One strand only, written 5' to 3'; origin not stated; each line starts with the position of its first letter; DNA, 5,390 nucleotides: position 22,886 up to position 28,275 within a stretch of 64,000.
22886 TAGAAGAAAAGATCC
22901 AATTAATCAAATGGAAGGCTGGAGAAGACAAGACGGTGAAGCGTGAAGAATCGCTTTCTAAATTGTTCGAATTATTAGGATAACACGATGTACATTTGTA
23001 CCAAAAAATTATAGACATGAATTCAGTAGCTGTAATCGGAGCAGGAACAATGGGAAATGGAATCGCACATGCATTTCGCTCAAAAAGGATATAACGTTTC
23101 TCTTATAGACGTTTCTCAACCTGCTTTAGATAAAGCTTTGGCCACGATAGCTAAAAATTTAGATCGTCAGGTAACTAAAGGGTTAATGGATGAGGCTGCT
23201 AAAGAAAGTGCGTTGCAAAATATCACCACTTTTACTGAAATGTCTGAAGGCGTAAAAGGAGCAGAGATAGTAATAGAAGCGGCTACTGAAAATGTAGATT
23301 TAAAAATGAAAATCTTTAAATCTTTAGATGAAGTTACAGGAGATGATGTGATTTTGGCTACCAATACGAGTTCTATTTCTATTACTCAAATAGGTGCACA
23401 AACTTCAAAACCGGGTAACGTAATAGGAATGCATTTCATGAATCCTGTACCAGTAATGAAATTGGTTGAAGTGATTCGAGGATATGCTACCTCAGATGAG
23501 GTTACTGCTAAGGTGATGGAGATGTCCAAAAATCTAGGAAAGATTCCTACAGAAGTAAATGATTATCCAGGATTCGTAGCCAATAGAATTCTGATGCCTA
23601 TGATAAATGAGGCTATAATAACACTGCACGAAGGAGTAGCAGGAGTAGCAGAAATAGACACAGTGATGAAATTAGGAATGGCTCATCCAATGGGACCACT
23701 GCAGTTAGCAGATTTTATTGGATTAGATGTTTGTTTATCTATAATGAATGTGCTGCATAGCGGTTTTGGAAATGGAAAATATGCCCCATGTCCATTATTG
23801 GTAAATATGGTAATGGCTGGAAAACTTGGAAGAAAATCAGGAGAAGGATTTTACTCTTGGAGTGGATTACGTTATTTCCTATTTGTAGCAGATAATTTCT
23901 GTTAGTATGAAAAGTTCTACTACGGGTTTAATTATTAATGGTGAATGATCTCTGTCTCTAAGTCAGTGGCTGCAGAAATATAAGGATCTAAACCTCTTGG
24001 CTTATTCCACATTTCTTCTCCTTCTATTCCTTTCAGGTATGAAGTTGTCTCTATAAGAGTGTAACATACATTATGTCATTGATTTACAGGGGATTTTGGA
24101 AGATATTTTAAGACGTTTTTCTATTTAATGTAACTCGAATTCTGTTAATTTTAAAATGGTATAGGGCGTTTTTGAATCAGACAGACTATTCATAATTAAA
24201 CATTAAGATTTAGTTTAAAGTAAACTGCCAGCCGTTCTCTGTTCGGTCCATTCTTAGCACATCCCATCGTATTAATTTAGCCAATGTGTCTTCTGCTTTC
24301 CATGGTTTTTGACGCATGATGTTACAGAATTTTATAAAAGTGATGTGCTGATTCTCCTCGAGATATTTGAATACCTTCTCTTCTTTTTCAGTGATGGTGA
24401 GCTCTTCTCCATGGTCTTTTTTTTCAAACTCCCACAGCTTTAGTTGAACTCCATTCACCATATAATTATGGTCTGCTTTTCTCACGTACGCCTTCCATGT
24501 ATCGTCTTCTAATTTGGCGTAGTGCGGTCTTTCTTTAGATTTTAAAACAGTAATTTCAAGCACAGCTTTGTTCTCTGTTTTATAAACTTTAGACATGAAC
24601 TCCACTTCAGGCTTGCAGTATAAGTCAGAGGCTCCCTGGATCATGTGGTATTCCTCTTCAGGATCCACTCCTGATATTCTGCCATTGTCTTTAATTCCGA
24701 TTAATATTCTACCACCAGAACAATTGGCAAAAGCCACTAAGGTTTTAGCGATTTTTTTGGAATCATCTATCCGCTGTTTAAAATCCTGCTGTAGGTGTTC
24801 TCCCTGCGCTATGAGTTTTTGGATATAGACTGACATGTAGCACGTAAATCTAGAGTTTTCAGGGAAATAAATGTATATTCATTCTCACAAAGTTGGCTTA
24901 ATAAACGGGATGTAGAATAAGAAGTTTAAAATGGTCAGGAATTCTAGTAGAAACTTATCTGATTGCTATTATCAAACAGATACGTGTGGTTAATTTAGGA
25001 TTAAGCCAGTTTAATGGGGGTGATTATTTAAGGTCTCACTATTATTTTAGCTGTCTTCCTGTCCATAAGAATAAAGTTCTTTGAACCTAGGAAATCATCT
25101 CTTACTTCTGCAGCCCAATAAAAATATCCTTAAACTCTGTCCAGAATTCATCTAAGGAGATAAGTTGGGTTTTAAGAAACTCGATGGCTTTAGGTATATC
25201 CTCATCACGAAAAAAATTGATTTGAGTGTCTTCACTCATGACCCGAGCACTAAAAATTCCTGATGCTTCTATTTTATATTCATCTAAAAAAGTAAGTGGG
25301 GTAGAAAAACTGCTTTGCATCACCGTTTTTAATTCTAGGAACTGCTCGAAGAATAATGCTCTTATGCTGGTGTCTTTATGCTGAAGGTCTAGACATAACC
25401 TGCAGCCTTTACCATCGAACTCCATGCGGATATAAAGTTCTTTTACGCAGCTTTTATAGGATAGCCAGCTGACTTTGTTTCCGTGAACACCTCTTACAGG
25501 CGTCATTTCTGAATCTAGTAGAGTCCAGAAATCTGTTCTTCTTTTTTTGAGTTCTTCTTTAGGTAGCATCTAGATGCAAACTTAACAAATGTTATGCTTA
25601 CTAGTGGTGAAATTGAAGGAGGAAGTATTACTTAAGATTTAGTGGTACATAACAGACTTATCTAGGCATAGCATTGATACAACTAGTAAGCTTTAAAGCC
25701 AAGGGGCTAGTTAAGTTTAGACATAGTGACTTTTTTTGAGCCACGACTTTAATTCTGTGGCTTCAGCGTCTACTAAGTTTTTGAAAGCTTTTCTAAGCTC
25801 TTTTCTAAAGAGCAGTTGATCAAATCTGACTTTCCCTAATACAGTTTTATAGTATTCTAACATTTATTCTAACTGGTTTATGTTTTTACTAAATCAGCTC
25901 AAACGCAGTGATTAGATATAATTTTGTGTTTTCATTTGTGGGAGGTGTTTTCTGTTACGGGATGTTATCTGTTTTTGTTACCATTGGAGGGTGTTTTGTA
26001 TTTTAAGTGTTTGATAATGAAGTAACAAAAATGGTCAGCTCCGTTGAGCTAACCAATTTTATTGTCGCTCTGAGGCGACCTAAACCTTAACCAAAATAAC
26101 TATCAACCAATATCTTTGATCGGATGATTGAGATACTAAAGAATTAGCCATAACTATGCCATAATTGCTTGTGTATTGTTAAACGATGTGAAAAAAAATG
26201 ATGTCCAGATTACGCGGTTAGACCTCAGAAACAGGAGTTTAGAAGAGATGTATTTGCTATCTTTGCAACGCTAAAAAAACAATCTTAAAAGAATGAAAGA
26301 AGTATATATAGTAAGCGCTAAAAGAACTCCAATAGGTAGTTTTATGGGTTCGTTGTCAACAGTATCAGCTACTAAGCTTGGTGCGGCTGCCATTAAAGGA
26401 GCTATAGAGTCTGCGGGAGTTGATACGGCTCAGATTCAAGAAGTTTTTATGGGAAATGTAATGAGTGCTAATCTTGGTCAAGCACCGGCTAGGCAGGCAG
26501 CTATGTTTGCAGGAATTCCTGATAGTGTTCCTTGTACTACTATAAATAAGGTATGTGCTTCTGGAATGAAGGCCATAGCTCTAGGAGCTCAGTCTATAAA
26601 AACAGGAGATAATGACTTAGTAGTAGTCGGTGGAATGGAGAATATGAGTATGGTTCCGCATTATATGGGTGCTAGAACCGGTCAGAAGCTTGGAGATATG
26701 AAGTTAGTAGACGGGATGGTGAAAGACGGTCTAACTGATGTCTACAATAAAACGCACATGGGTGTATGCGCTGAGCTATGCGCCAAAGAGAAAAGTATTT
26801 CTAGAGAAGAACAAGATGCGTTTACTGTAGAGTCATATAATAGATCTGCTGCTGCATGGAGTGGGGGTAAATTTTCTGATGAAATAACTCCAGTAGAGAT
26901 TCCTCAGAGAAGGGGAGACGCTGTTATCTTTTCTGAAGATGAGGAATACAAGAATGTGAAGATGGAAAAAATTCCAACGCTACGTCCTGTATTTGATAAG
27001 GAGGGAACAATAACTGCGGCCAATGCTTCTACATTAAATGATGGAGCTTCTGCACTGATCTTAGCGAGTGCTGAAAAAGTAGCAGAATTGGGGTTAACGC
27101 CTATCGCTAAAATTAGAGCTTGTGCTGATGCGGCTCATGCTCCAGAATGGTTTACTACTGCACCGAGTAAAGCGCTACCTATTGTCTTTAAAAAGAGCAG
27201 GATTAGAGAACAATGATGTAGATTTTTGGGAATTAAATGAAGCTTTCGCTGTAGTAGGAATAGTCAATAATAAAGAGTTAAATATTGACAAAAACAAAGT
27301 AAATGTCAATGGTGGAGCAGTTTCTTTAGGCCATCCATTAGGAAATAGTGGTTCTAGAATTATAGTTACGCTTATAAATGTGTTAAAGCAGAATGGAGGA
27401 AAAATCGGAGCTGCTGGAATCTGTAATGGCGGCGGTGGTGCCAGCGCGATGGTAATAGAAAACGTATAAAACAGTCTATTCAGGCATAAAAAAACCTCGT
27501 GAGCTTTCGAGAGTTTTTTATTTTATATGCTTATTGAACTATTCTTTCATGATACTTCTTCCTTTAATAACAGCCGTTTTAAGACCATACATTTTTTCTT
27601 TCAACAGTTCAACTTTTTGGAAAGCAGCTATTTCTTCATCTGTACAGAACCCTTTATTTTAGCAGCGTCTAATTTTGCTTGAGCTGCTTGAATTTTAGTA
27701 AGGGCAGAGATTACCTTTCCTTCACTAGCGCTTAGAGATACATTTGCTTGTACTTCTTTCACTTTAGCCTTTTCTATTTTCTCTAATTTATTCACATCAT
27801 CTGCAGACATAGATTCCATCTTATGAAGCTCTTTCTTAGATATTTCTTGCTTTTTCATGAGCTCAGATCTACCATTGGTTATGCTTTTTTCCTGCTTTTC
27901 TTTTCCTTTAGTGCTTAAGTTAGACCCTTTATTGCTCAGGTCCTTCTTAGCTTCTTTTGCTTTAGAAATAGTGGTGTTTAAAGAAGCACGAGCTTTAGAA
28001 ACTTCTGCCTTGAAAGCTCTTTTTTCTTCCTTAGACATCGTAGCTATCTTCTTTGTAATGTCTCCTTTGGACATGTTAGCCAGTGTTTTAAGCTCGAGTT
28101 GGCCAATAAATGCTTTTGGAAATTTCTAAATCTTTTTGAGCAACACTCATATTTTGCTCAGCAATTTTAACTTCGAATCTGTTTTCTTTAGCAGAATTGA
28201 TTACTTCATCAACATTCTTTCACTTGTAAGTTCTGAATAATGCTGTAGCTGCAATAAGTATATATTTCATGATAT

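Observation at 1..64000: At least 16 genes need more than one reading frame, which points to consensus error, chimerism or genome decay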

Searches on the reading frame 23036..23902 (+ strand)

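Call 8: search_protein_families(library=pfam, proteins=[window:23036-23902:+], max_evalue=0.01)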
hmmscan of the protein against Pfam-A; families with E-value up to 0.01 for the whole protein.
window:23036-23902:+ (289 aa): 2 families
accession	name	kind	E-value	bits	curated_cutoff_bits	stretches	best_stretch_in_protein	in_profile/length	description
PF02737.24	3HCDH_N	-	3.4e-53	180.7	22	1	12-176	16-179/180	3-hydroxyacyl-CoA dehydrogenase, NAD binding domain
PF00725.27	3HCDH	-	1.3e-36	125.4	22.1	1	179-275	1-97/97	3-hydroxyacyl-CoA dehydrogenase, C-terminal domain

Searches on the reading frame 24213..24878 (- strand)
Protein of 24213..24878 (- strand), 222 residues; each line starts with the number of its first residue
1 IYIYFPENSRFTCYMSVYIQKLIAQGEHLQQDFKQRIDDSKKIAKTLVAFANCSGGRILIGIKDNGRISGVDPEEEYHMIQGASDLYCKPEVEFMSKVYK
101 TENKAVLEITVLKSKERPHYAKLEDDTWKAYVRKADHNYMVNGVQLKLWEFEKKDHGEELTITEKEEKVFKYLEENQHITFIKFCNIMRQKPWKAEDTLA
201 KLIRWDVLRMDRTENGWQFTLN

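Call 8: search_protein_families(library=pfam, proteins=[window:24213-24878:-], max_evalue=0.01)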
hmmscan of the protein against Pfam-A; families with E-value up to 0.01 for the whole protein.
window:24213-24878:- (222 aa): 1 family
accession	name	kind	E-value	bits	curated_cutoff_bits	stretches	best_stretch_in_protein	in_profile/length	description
PF04326.19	SLFN_AlbA_2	-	7.3e-21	75.3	25.3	1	28-139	2-115/118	Schlafen, AlbA_2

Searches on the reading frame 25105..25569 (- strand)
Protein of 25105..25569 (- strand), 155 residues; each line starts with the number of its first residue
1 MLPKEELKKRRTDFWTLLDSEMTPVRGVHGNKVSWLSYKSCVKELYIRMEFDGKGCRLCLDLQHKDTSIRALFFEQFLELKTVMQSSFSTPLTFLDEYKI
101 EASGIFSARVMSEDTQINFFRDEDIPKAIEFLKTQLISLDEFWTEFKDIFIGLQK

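Call 8: search_protein_families(library=pfam, proteins=[window:25105-25569:-], max_evalue=0.01)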
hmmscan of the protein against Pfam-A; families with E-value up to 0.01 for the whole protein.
window:25105-25569:- (155 aa): 1 family
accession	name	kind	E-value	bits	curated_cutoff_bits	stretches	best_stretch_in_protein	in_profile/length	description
PF14088.11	DUF4268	-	8.3e-22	78.1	27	1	11-146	2-139/140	Domain of unknown function (DUF4268)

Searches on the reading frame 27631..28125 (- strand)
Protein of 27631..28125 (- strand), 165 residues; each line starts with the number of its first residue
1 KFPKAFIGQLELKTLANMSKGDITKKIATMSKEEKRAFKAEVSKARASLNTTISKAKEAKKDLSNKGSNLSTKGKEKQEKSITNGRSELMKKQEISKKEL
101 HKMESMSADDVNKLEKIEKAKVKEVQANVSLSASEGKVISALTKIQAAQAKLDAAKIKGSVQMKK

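Call 8: search_protein_families(library=pfam, proteins=[window:27631-28125:-], max_evalue=0.01)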
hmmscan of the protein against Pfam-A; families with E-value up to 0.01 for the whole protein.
window:27631-28125:- (165 aa): 1 family
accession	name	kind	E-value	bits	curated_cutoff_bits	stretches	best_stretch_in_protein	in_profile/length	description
PF10802.14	DUF2540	-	0.0027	18.2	25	1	100-144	17-60/75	Protein of unknown function (DUF2540)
